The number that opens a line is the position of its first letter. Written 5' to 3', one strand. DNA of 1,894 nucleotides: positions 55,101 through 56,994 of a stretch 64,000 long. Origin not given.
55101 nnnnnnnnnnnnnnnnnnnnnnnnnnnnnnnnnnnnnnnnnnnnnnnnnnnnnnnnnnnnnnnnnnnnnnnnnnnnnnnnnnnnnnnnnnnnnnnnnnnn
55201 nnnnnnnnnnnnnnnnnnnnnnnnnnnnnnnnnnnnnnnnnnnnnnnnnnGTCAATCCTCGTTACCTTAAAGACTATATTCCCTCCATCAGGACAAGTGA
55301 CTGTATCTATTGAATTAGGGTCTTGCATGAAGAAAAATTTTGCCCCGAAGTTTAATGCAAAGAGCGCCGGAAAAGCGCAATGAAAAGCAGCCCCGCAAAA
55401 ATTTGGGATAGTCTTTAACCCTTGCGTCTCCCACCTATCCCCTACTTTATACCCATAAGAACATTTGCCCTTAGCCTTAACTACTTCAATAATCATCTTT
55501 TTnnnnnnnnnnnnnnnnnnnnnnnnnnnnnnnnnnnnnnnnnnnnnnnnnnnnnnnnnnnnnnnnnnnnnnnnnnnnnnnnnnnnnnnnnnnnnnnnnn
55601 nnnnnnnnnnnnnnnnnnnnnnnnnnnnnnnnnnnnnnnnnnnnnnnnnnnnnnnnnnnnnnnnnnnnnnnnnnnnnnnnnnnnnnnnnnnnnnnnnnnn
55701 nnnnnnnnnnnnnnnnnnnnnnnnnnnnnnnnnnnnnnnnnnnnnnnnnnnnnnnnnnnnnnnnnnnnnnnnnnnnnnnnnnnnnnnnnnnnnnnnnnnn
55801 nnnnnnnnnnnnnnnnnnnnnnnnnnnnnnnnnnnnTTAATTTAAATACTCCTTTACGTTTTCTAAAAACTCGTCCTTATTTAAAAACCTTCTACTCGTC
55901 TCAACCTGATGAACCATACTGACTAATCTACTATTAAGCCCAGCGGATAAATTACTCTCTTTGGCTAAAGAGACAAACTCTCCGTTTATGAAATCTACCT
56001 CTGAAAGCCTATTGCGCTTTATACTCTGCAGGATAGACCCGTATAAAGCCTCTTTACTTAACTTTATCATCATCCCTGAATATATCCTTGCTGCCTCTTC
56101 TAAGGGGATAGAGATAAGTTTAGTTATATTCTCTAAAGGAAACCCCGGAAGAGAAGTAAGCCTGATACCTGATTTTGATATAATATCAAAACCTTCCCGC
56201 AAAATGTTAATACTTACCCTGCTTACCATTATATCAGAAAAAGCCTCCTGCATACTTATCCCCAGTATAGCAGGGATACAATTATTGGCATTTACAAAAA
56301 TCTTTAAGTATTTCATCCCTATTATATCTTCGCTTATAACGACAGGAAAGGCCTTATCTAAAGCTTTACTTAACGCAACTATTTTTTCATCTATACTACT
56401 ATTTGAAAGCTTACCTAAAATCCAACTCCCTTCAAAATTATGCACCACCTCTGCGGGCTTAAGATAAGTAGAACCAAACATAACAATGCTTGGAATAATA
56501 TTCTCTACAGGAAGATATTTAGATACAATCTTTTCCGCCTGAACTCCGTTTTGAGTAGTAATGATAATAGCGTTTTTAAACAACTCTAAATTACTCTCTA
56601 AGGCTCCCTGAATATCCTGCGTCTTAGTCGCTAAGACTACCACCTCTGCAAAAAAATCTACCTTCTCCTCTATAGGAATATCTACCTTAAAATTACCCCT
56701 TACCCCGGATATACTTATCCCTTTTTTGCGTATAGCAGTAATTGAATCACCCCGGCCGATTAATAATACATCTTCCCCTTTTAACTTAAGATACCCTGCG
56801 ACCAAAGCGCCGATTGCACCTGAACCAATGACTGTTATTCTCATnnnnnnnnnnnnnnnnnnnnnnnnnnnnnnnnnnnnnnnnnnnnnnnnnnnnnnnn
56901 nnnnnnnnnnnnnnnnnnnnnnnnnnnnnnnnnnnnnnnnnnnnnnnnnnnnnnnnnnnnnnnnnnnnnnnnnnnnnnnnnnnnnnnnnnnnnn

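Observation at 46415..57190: Compact type II PKS-like / aryl-polyene-like biosynthetic cluster (KS + dead-KS partner + ACP + B12-radical SAM + two cyclases + KR + MFS) in an AT-rich non-actinobacterial genome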

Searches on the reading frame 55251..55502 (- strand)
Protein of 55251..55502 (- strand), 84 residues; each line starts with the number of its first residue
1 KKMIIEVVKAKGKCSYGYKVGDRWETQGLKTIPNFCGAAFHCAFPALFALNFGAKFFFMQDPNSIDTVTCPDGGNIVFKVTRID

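Call 62: search_solved_structures(query=A4, max_evalue=10, show_alignments=2)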
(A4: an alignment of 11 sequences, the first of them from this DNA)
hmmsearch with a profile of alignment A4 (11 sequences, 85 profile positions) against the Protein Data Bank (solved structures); distinct sequences matched with E-value up to 10: 0.

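Call 96: predict_structure(alignment_id=A5)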
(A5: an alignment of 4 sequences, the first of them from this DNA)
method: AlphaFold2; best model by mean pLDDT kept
length: 84 residues; sequences in the alignment: 4
mean_pLDDT: 84.0   pTM: 0.74
mean pLDDT of the five models: 84.0, 76.1, 76.0, 72.8, 70.8
residues with pLDDT >= 90: 20; 70-90: 56; 50-70: 8; < 50: 0
segments of 3 or more residues with pLDDT < 50: none
pLDDT, mean of each block of 10 residues (from residue 1): 91 85 88 85 87 68 79 88 85
secondary structure, 60 per line:
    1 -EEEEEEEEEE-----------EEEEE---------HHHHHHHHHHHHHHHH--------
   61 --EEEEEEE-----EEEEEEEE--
elements in order: E2-11 E23-27 H37-52 E63-69 E75-82

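Call 101: fold_search(model_id=the predicted structure, library=pdb)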
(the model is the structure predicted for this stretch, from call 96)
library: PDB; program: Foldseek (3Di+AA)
matches with E <= 10: 186; with E <= 0.001: 0
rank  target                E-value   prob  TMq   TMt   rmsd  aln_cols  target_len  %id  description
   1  4it4_D                8.3e-01  0.14  0.34  0.19   6.1        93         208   13  Crystal structure of residues 1-211 of CG17282 (released 2013-08-14)
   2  1h3q                  1.0e+00  0.11  0.32  0.22  12.7        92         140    5  Crystal structure of SEDL at 2.4 Angstroms resolution (released 2002-10-15)
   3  4it4_A                1.0e+00  0.11  0.32  0.17   6.6        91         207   13  Crystal structure of residues 1-211 of CG17282 (released 2013-08-14)
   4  4it4_B                1.1e+00  0.12  0.35  0.19   6.2        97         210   12  Crystal structure of residues 1-211 of CG17282 (released 2013-08-14)
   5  4l6u_A                1.1e+00  0.10  0.29  0.10  10.6        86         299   13  Crystal structure of AF1868: Cmr1 subunit of the Cmr RNA silencing complex (released 2014-02-12)
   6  4wiw_A                1.4e+00  0.06  0.24  0.09   9.0        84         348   13  Crystal structure of C-terminal domain of putative chitinase from Desulfitobacterium hafniense DCB-2 (released 2014-10-08)
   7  1qzn                  1.4e+00  0.04  0.19  0.11  11.4        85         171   12  Crystal Structure Analysis of a type II cohesin domain from the cellulosome of Acetivibrio cellulolyticus (released 2004-09-21)
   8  6rbd_D                1.6e+00  0.08  0.29  0.16   7.8        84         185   11  State 1 of yeast Tsr1-TAP Rps20-Deltaloop pre-40S particles (released 2019-06-26)
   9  4y7l_A                1.7e+00  0.11  0.39  0.17   9.3       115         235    7  T6SS protein TssM C-terminal domain (869-1107) from EAEC (released 2015-08-05)
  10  7o7y_Ac               1.7e+00  0.07  0.28  0.13   9.2        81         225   11  Rabbit 80S ribosome stalled close to the mutated SARS-CoV-2 slippery site by a pseudoknot (high resolution) (released 2021-06-02)
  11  7ucj_DD               1.8e+00  0.06  0.27  0.13   9.0        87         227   11  Mammalian 80S translation initiation complex with mRNA and Harringtonine (released 2022-06-01)
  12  2j3w_C                2.0e+00  0.08  0.30  0.21  11.6        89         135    7  The crystal structure of the bet3-trs31-sedlin complex. (released 2006-11-27)
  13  7rpo_A                2.0e+00  0.04  0.27  0.10  15.5       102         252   10  Archaeal DNA ligase and heterotrimeric PCNA in complex with non-ligatable DNA (released 2021-11-17)
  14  9f8y_D                2.1e+00  0.10  0.31  0.24   5.9        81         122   11  Crystal structure of a designed three-motif Respiratory Syncytial Virus immunogen (released 2025-05-21)
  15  5xyu_C                2.1e+00  0.10  0.32  0.16   8.5        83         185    8  Small subunit of Mycobacterium smegmatis ribosome (released 2017-09-27)
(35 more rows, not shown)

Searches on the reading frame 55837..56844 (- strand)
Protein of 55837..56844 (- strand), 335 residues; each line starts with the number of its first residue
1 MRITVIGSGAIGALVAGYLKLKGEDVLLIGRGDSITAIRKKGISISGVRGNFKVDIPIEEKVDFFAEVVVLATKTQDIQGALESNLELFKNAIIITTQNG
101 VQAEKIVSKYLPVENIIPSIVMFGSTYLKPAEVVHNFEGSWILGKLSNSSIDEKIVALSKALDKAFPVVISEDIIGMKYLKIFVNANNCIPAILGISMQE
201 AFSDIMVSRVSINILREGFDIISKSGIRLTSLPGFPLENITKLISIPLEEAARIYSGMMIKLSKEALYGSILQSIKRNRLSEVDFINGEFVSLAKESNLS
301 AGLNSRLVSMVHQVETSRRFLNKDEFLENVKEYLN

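Call 3: search_protein_families(library=pfam, proteins=[window:55837-56844:-], max_evalue=0.01)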
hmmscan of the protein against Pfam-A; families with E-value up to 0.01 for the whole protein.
window:55837-56844:- (335 aa): 5 families
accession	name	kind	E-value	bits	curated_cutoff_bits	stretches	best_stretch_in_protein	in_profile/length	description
PF02558.23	ApbA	-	5.6e-29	101.1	22.2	1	3-147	1-149/150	Ketopantoate reductase PanE/ApbA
PF08546.17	ApbA_C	-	6.6e-14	52.8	22.7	1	173-315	1-125/125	Ketopantoate reductase PanE/ApbA C terminal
PF03807.23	F420_oxidored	-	5.8e-05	24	21.6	1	2-100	1-94/94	NADP oxidoreductase coenzyme F420-dependent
PF00070.33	Pyr_redox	-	0.00096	20.1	22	1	2-36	1-35/82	Pyridine nucleotide-disulphide oxidoreductase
PF01210.29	NAD_Gly3P_dh_N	-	0.0081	16.6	23.1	0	3-105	2-110/158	NAD-dependent glycerol-3-phosphate dehydrogenase N-terminus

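Call 5: search_protein_families(library=ncbifam, proteins=[window:55837-56844:-], max_evalue=0.01)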
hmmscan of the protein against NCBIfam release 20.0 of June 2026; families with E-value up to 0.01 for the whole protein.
window:55837-56844:- (335 aa): 18 families
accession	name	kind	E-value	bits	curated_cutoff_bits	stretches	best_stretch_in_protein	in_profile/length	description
TIGR00745.1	apbA_panE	subfamily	4e-47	160.9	141.35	1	2-317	1-304/305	2-dehydropantoate 2-reductase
NF006083.0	PRK08229.1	equivalog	1.1e-40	139.6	371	1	1-329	3-333/341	2-dehydropantoate 2-reductase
NF005092.1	PRK06522.2-3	equivalog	1.6e-38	132.6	500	1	1-315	1-295/296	2-dehydropantoate 2-reductase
NF005088.0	PRK06522.1-2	subfamily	1.6e-29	103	371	1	1-317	1-304/308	2-dehydropantoate 2-reductase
NF005091.0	PRK06522.2-2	equivalog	2.5e-29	102.4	252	1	1-230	2-231/302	2-dehydropantoate 2-reductase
NF005089.0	PRK06522.1-4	subfamily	1.3e-21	77.4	223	2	1-101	1-104/326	2-dehydropantoate 2-reductase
NF005087.0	PRK06522.1-1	equivalog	1.5e-17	63.6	351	1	1-317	1-291/296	2-dehydropantoate 2-reductase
NF005093.0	PRK06522.2-4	equivalog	4.3e-17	62.5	308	1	1-195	4-200/304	2-dehydropantoate 2-reductase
NF004887.0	PRK06249.1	equivalog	1.9e-14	53.6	360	1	1-166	6-176/316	putative 2-dehydropantoate 2-reductase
NF009541.0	PRK12921.1-1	equivalog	3.5e-12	46.2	338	1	2-229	7-226/297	oxidoreductase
NF005094.0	PRK06522.2-5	equivalog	1.1e-11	44.6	382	1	1-181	1-186/307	2-dehydropantoate 2-reductase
NF004311.0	PRK05708.1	equivalog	2.7e-10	39.6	378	1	2-186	4-189/305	putative 2-dehydropantoate 2-reductase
NF009543.0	PRK12921.1-5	equivalog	8.3e-10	38.3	339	2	1-134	1-138/305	oxidoreductase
NF005090.0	PRK06522.2-1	equivalog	5.5e-08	32.4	496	1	1-204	3-206/296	2-dehydropantoate 2-reductase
NF009542.0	PRK12921.1-4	equivalog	7.2e-08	32.1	288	1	1-230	2-217/286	oxidoreductase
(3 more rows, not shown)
